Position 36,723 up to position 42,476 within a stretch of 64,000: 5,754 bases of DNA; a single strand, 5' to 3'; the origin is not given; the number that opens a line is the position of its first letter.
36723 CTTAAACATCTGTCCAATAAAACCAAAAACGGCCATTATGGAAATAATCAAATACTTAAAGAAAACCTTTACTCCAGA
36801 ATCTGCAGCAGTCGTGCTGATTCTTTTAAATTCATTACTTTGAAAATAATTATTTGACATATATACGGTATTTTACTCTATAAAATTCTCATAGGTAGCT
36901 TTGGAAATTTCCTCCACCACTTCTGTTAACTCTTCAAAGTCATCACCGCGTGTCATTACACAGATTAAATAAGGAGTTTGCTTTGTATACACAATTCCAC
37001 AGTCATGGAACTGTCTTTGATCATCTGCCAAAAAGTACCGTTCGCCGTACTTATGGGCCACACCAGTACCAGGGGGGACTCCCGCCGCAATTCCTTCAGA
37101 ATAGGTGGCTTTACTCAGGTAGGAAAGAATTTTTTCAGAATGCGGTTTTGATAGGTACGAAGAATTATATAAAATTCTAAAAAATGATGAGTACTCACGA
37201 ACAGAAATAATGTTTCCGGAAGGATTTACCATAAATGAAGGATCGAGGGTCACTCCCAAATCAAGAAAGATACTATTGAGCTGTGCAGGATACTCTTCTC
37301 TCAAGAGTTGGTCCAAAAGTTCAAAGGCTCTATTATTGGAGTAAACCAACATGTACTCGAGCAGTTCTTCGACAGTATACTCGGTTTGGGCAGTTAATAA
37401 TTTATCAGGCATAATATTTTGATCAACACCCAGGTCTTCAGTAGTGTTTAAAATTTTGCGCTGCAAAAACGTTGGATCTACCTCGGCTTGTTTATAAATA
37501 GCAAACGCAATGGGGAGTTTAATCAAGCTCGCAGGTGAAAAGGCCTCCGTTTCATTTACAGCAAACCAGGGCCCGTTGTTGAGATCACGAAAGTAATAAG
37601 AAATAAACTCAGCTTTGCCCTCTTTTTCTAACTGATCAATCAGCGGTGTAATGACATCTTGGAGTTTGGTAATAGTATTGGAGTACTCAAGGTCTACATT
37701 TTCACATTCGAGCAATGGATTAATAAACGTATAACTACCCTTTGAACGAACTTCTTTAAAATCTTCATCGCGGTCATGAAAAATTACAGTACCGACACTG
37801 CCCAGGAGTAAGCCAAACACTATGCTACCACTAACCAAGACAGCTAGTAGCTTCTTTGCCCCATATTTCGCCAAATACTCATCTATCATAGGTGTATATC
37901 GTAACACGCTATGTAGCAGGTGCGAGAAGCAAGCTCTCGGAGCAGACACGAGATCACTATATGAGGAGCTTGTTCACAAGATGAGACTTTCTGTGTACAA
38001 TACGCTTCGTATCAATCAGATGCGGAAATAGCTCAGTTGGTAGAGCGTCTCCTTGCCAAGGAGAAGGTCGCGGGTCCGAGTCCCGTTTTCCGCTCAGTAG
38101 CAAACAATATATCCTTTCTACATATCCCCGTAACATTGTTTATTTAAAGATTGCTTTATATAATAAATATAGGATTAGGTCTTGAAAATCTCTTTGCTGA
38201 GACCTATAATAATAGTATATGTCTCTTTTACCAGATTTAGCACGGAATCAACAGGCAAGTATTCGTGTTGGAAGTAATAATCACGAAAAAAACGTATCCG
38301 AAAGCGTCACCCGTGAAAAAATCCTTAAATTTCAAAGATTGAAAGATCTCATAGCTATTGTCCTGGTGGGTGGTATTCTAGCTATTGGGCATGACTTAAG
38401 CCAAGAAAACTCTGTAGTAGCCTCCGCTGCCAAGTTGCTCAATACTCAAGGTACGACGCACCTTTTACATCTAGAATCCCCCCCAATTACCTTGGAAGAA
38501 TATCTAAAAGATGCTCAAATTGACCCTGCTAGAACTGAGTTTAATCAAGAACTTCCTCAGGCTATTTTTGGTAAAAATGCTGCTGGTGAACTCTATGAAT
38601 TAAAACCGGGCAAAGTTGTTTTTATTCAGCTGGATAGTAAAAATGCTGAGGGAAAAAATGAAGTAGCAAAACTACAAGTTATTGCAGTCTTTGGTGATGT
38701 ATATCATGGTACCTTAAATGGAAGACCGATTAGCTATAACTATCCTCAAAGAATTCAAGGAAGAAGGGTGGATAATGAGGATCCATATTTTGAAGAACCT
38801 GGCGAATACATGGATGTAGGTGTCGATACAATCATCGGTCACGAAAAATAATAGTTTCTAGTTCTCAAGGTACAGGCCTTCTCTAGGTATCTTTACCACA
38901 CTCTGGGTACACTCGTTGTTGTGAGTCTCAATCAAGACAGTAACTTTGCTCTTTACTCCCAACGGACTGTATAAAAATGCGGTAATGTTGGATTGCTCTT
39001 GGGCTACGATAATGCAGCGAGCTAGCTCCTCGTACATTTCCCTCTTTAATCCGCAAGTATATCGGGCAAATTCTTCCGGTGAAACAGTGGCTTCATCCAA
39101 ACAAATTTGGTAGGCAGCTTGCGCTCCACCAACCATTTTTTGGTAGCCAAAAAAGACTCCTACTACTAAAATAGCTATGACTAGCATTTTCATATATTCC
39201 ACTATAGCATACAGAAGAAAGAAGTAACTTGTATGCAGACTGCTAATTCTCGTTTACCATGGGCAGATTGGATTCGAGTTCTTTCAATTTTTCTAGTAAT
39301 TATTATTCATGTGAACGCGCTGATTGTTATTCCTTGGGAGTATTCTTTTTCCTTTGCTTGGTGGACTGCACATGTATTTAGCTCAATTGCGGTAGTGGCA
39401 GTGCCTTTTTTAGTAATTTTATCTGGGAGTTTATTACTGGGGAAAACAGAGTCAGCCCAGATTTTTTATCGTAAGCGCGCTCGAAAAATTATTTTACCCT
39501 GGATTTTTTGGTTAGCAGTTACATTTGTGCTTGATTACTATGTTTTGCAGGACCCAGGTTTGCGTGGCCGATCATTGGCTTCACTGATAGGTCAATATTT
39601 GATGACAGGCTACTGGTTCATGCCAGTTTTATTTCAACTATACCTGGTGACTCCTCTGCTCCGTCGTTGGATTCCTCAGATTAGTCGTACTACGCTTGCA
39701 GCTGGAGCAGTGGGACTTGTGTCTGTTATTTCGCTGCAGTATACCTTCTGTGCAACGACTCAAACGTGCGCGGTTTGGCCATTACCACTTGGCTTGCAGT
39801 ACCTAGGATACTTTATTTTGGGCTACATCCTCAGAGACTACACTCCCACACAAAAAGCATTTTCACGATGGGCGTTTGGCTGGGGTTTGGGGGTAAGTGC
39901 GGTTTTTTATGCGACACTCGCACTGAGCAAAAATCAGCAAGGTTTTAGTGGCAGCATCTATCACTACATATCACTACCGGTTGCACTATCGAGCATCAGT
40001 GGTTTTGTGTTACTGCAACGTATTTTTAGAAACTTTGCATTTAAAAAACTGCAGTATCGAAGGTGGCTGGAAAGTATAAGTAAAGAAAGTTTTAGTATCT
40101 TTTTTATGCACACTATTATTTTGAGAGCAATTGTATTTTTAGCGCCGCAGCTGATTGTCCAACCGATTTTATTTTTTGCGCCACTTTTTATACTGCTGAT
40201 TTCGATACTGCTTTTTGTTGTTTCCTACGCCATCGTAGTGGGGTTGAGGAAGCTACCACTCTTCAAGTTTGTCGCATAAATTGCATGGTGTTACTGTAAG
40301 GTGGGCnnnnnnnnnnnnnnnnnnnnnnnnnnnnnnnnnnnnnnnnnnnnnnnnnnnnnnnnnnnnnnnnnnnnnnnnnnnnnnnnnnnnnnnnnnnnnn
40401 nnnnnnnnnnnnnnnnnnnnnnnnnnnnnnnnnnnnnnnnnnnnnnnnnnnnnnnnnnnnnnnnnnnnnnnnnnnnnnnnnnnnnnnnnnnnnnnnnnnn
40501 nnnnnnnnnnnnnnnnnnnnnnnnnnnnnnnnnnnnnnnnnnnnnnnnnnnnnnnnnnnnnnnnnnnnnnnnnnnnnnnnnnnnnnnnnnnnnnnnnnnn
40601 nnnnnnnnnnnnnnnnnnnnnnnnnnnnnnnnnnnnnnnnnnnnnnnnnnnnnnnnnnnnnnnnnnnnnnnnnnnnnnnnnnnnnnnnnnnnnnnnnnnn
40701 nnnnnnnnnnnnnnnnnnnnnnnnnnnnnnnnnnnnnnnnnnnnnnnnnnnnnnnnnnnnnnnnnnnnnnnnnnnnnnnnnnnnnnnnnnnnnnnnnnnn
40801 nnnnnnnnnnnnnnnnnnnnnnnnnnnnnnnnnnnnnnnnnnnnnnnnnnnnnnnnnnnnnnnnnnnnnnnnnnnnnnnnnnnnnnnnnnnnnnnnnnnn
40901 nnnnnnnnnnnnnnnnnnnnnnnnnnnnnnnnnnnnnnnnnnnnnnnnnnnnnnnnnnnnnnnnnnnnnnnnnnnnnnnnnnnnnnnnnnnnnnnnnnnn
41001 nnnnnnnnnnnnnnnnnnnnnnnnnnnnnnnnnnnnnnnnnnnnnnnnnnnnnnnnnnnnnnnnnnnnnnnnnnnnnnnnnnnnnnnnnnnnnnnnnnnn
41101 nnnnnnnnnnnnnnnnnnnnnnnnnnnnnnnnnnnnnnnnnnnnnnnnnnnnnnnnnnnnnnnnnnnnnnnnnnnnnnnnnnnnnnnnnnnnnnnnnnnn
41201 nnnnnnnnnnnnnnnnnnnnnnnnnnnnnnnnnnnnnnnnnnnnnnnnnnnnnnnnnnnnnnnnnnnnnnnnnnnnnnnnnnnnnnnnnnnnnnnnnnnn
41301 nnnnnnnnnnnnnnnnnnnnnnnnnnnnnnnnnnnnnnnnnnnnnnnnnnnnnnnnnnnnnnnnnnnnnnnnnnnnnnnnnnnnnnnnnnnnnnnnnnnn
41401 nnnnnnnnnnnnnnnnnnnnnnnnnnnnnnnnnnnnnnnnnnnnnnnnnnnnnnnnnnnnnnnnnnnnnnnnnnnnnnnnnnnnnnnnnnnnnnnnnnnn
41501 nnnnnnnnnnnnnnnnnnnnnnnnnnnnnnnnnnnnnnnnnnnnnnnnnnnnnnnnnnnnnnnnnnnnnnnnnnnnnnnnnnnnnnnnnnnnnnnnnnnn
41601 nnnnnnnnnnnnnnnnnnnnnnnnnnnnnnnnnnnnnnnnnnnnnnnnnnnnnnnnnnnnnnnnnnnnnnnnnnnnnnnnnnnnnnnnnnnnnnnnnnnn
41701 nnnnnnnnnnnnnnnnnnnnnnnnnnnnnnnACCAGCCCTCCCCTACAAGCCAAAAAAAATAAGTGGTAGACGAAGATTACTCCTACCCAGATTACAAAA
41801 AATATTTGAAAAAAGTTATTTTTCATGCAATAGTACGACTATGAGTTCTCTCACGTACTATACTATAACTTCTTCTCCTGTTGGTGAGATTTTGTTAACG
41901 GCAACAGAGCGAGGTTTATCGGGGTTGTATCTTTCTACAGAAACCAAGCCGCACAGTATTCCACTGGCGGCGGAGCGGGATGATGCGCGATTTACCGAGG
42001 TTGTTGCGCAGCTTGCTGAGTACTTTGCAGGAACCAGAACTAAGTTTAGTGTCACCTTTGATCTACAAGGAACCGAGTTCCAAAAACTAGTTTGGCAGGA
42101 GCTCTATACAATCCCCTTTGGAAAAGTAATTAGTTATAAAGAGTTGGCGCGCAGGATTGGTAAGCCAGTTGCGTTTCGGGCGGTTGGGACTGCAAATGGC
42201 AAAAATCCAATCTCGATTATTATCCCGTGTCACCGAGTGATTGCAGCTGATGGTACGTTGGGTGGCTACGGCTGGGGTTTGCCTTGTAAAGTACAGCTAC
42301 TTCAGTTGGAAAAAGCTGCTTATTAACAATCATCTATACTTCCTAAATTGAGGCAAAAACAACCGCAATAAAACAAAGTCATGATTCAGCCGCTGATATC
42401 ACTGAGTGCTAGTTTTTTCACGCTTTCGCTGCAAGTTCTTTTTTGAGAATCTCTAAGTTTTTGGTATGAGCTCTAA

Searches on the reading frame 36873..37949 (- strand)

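Call 32: search_protein_families(library=pfam, proteins=[window:36873-37949:-], max_evalue=0.000001)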
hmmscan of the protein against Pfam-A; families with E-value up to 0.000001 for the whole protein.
window:36873-37949:- (358 aa): 1 family
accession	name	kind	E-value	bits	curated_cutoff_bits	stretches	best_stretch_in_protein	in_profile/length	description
PF13354.11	Beta-lactamase2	-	1.4e-37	129.6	22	1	118-333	2-214/214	Beta-lactamase enzyme family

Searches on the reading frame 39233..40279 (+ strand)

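Call 32: search_protein_families(library=pfam, proteins=[window:39233-40279:+], max_evalue=0.000001)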
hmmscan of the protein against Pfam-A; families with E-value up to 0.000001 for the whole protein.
window:39233-40279:+ (348 aa): 1 family
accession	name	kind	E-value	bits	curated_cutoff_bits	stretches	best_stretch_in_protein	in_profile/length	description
PF01757.29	Acyl_transf_3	-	8.1e-33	114.3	31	1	9-334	2-324/326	Acyltransferase domain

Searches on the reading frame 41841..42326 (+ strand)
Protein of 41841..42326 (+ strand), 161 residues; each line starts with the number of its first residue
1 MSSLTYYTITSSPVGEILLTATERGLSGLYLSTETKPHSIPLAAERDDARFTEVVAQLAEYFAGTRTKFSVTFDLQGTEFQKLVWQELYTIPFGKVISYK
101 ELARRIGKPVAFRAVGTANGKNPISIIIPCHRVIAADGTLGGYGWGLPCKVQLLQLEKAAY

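Call 33: search_protein_families(library=pfam, proteins=[window:41841-42326:+], max_evalue=0.000001)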
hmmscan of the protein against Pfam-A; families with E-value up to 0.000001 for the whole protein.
window:41841-42326:+ (161 aa): 2 families
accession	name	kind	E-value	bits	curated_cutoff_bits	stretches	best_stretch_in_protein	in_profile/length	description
PF01035.26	DNA_binding_1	-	9.5e-34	115.5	27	1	79-158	1-80/81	6-O-methylguanine DNA methyltransferase, DNA binding domain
PF02870.21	Methyltransf_1N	-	7.3e-13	49.3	21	1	6-75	2-71/71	6-O-methylguanine DNA methyltransferase, ribonuclease-like domain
